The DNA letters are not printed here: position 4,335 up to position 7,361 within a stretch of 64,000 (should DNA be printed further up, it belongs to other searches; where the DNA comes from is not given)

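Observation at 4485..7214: MutS2 paralog lacking the Smr nuclease domain, with a triplicated KOW-like module instead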

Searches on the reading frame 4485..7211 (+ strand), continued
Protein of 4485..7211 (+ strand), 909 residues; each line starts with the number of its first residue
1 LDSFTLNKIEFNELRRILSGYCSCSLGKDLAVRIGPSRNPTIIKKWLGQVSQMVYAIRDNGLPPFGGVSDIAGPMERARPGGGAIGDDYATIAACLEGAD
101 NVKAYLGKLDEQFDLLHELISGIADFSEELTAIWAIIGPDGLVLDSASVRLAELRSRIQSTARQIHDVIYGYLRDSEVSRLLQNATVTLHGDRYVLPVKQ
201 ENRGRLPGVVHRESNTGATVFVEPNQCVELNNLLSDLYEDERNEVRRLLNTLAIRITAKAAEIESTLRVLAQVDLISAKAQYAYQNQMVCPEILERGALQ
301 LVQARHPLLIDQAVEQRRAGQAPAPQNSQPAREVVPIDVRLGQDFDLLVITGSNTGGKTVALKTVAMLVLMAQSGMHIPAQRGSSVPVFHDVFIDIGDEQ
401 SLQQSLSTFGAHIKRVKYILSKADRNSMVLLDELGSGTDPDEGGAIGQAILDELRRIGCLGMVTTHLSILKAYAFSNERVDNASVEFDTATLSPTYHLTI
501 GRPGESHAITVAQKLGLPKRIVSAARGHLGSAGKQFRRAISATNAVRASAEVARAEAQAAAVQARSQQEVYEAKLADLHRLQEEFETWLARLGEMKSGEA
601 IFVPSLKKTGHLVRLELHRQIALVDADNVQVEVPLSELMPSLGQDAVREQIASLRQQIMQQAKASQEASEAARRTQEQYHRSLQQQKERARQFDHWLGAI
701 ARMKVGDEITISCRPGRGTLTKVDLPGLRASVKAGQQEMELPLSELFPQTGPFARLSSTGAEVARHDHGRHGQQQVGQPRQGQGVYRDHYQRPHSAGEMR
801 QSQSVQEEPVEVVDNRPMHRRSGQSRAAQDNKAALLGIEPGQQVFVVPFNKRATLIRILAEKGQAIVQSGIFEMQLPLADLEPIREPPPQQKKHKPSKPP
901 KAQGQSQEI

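Call 24: find_related_loci(query=A1, collection=genome_contigs, flank=10000)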
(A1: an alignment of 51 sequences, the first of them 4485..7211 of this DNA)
Query A1 (909 aa) in genome_contigs; peptide patterns used: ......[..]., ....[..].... (x = any residue, [..] = any of these).
600 stretches matched a pattern (row limit reached: there are more); 596 encode a relative of the query (tblastn E <= 1e-3); the best 80 are kept; 80 distinct loci.
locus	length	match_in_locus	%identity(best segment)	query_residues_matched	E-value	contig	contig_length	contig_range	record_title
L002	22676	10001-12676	64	1-899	0e+0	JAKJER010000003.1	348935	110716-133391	MAG: Planctomycetota bacterium isolate UR.bin180 UR_contig_9, whole genome shotgun sequence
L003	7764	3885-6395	53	1-884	0e+0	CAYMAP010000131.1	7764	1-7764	MAG TPA_asm: uncultured Planctomycetaceae bacterium isolate binchicken_co8_31 genome assembly, contig: NODE_18477_length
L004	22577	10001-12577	63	1-892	0e+0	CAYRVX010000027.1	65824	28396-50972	MAG TPA_asm: uncultured Planctomycetaceae bacterium isolate SRP068000_co1_610 genome assembly, contig: NODE_302_length_6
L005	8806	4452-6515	44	1-817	8e-170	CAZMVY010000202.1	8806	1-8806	MAG TPA_asm: uncultured Planctomycetales bacterium isolate SRP167436_co1_329 genome assembly, contig: NODE_13397_length_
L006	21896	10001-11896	45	1-639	2e-163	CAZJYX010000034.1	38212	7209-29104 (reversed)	MAG TPA_asm: uncultured Planctomycetales bacterium isolate SRP241326_co3_323 genome assembly, contig: NODE_1603_length_3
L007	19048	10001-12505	55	1-882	0e+0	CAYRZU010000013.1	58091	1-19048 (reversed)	MAG TPA_asm: uncultured Planctomycetaceae bacterium isolate SRP077602_co10_286 genome assembly, contig: NODE_1525_length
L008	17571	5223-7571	42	1-881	1e-147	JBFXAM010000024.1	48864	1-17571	MAG: Phycisphaerae bacterium isolate CA_2019_TPBS_22 NODE_4426_length_48864_cov_4.730923_TPBS, whole genome shotgun sequ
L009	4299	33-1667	46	88-640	2e-147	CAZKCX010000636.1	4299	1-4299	MAG TPA_asm: uncultured Planctomycetales bacterium isolate SRP141376_co2_370 genome assembly, contig: NODE_32307_length_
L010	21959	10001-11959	39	1-644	1e-134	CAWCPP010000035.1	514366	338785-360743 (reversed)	MAG: uncultured Planctomycetaceae bacterium isolate MFD09495.bin.1.19 genome assembly, contig: contig_4489, whole genome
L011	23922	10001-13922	42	1-639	5e-162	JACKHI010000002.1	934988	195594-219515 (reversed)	MAG: Phycisphaerales bacterium isolate HK-STAS-PLAN-14 HK-STAS-PLAN-14_2, whole genome shotgun sequence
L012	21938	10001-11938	40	1-641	9e-134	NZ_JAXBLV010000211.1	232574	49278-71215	Gemmata algarum strain JC673 JC673_contig_211, whole genome shotgun sequence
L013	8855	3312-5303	40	1-640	4e-132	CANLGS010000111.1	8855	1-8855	MAG: Gemmataceae bacterium isolate TH-Jun18-262 genome assembly, contig: TH-Jun18-C18140, whole genome shotgun sequence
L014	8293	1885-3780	40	1-641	7e-132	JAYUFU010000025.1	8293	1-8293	MAG: Fimbriiglobus sp. isolate GFS_7859 GFS_7859_24, whole genome shotgun sequence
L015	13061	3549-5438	42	1-639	2e-149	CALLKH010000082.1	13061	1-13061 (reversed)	MAG TPA_asm: uncultured Planctomycetaceae bacterium isolate SRR6227243_bin.100_CONCOCT_v1.1_MAG genome assembly, contig:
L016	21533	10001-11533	43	1-531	4e-126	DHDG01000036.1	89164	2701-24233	MAG TPA_asm: Firmicutes bacterium UBA4882 UBA4882_contig_4234, whole genome shotgun sequence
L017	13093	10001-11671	38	1-586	2e-119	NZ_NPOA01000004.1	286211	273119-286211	Virgibacillus profundi strain P3-H5 NODE_4_length_286211_cov_113.023, whole genome shotgun sequence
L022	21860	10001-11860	36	5-642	8e-117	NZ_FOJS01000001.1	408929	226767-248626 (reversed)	Parageobacillus thermantarcticus strain M1, whole genome shotgun sequence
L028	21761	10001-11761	38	1-586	3e-115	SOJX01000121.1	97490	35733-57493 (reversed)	MAG: Planctomycetota bacterium isolate E44_bin39 NODE_29_length_97490_cov_8.250752, whole genome shotgun sequence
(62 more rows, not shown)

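Call 27: search_protein_representatives(protein=window:4485-7211:+)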
Query: 909 residues. Proteins with E-value up to 0.001 (for the whole library): 27376; up to 1e-10: 14707; up to 1e-30: 5329. The best 150 are listed.
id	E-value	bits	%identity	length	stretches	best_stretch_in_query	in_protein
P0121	0.0e+00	1043.8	57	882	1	1-886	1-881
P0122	3.0e-238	809.6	59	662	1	1-672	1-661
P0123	5.0e-232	789.0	49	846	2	1-763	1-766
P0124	3.7e-230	782.8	73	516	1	354-894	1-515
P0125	4.2e-167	574.2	63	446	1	1-438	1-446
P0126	1.8e-160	552.3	45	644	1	1-639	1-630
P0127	7.2e-157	540.4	42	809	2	1-642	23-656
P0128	7.2e-146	504.0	42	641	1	1-640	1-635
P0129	4.3e-144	498.1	44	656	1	1-644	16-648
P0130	2.0e-139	482.6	42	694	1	1-642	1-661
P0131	1.4e-136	473.3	65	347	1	19-368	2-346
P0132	2.3e-132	459.3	42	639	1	1-638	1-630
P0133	7.5e-132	457.6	40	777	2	3-638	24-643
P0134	1.6e-130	453.2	40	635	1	1-640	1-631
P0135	9.3e-130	450.7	47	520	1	131-639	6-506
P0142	3.1e-122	425.8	39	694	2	1-612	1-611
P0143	3.4e-122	425.7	36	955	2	1-744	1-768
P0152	1.5e-116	407.0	39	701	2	2-586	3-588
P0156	4.9e-114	398.7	42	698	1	1-592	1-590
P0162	1.4e-112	393.8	38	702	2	5-592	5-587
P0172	9.0e-112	391.2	38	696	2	5-580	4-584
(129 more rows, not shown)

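Call 29: search_protein_families(library=pfam, proteins=[L017:10001-12340:+, L022:10001-12340:+, L012:10001-11938:+, L011:10001-11917:+, L008:5223-7787:+, L006:10001-12445:+, L028:10001-12100:+, L010:10001-12043:+, P0143, P0123], max_evalue=0.01)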
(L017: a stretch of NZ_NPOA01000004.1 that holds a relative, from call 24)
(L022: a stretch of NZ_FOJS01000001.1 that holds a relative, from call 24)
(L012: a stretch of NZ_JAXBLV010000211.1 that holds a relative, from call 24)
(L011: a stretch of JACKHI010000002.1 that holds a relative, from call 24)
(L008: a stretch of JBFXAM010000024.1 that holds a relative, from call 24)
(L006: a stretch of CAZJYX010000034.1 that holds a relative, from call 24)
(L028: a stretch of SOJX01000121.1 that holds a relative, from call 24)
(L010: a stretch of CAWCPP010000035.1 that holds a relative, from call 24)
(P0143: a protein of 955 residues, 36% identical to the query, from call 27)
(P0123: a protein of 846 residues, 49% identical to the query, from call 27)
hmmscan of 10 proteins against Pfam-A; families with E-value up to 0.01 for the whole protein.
L017:10001-12340:+ (780 aa): 3 families
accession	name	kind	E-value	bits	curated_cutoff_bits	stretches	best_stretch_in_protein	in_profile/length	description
PF00488.27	MutS_V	-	3.3e-34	118.9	30.2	1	326-506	1-183/188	MutS domain V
PF01713.27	Smr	-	1.2e-23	83.5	25.7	1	705-780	1-77/77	Smr domain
PF20297.4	MSSS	-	1.4e-13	50.7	26.8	1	637-677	1-42/42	MutS2 and Smr-associated SH3 domain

L022:10001-12340:+ (780 aa): 4 families
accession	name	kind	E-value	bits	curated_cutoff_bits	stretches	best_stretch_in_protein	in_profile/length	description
PF00488.27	MutS_V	-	2.1e-34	119.6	30.2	1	327-508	1-184/188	MutS domain V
PF01713.27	Smr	-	3.1e-29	101.4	25.7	1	705-780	1-77/77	Smr domain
PF20297.4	MSSS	-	1.5e-15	57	26.8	1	637-677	1-42/42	MutS2 and Smr-associated SH3 domain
PF05192.23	MutS_III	-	1.8e-05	25.6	34.1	1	59-277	78-192/194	MutS domain III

L012:10001-11938:+ (646 aa): 2 families
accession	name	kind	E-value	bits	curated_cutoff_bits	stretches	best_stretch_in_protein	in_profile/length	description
PF00488.27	MutS_V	-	3.1e-33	115.8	30.2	1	354-536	1-185/188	MutS domain V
PF20297.4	MSSS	-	0.00028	21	26.8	1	605-641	4-40/42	MutS2 and Smr-associated SH3 domain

L011:10001-11917:+ (639 aa): 2 families
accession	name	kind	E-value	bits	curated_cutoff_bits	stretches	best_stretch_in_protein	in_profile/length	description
PF00488.27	MutS_V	-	1e-30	107.5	30.2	1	347-527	2-184/188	MutS domain V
PF20297.4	MSSS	-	2.2e-08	34.1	26.8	1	595-636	1-42/42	MutS2 and Smr-associated SH3 domain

L008:5223-7787:+ (855 aa): 4 families
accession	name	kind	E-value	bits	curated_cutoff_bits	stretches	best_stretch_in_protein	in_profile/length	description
PF00488.27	MutS_V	-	5.2e-27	95.5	30.2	1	341-521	2-184/188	MutS domain V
PF20297.4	MSSS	-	8.3e-19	67.4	26.8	2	589-630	1-42/42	MutS2 and Smr-associated SH3 domain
PF13550.12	Phage-tail_3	-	0.0048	17.2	23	0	537-605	91-158/164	Putative phage tail protein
PF13401.12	AAA_22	-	0.006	17.3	27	0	339-426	7-93/130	AAA domain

L006:10001-12445:+ (815 aa): 2 families
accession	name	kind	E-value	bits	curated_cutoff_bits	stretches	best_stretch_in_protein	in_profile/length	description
PF00488.27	MutS_V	-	5.4e-30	105.2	30.2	1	341-523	1-185/188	MutS domain V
PF20297.4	MSSS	-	5.1e-19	68.1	26.8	2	590-631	1-42/42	MutS2 and Smr-associated SH3 domain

L028:10001-12100:+ (700 aa): 2 families
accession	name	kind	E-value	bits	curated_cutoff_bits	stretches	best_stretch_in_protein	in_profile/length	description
PF00488.27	MutS_V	-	4.8e-29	102.1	30.2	1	349-529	1-183/188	MutS domain V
PF20297.4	MSSS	-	0.00041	20.4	26.8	1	653-691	2-40/42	MutS2 and Smr-associated SH3 domain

L010:10001-12043:+ (681 aa): 4 families
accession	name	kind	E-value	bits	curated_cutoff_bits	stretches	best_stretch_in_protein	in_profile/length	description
PF00488.27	MutS_V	-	1.2e-35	123.6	30.2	1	354-535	1-184/188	MutS domain V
PF05192.23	MutS_III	-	2.6e-06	28.4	34.1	1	34-277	42-191/194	MutS domain III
PF20297.4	MSSS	-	0.0002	21.4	26.8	1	604-647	1-42/42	MutS2 and Smr-associated SH3 domain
PF13304.12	AAA_21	-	0.0011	19.5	27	0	425-472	249-298/304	AAA domain, putative AbiEii toxin, Type IV TA system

P0143 (955 aa): 4 families
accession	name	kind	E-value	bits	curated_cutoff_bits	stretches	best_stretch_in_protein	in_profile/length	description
PF00488.27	MutS_V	-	4.7e-38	131.5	30.2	1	373-554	2-185/188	MutS domain V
PF20297.4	MSSS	-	3.2e-14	52.8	26.8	2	622-663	1-42/42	MutS2 and Smr-associated SH3 domain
PF05192.23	MutS_III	-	4.2e-06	27.7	34.1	1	34-281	42-194/194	MutS domain III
PF13304.12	AAA_21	-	0.0038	17.8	27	0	440-490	249-298/304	AAA domain, putative AbiEii toxin, Type IV TA system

P0123 (846 aa): 2 families
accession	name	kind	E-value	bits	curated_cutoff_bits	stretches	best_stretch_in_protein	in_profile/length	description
PF00488.27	MutS_V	-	2e-36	126.2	30.2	1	343-524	1-184/188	MutS domain V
PF20297.4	MSSS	-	1.2e-10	41.3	26.8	1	797-838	1-42/42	MutS2 and Smr-associated SH3 domain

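Call 34: predict_structure(alignment_id=A1)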
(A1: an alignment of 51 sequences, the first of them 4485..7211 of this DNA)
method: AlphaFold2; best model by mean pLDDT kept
length: 909 residues; sequences in the alignment: 51
mean_pLDDT: 75.8   pTM: 0.56
mean pLDDT of the five models: 75.8, 75.3, 72.7, 72.3, 70.5
residues with pLDDT >= 90: 294; 70-90: 337; 50-70: 142; < 50: 136
segments of 3 or more residues with pLDDT < 50: 326-331, 402-404, 474-506, 641-644, 750-752, 755-816, 888-909
pLDDT, mean of each block of 10 residues (from residue 1): 83 95 96 94 97 96 94 94 93 96 96 95 96 94 94 95 91 84 78 83 81 70 87 93 95 95 97 98 94 91 90 82 49 72 76 69 93 96 92 76 57 86 91 77 81 88 75 48 35 30 47 76 77 59 60 70 72 70 66 69 73 76 76 70 51 69 67 69 72 72 78 76 82 82 69 46 33 33 33 35 37 50 79 89 89 92 91 89 69 39 41
secondary structure, 60 per line:
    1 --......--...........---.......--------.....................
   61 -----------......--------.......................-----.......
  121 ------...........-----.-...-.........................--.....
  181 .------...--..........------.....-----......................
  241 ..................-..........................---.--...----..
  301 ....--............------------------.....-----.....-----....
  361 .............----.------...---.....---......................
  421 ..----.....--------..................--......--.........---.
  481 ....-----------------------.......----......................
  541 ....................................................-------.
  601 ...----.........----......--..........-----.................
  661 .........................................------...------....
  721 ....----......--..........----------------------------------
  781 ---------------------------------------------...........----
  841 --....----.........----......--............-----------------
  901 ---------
elements in order (helices of 4 or more, strands of 3 or more residues): H3-8 H11-21 H25-31 H40-60 H72-77 H86-108 H114-120 H127-136 H149-173 H176-181 E188-190 E193-199 E209-213 E219-224 H225-258 H260-285 E292-294 E299-304 H307-318 E337-341 E347-351 H357-373 E385-387 E391-395 H399-422 E427-431 H440-457 E460-465 H468-476 E480-484 H508-514 H519-592 E600-603 E608-616 E621-626 E629-634 H635-638 H644-701 E708-710 E717-724 E729-734 E737-742 H743-746 H826-836 E843-846 E851-859 E864-869 E872-877 E881-883
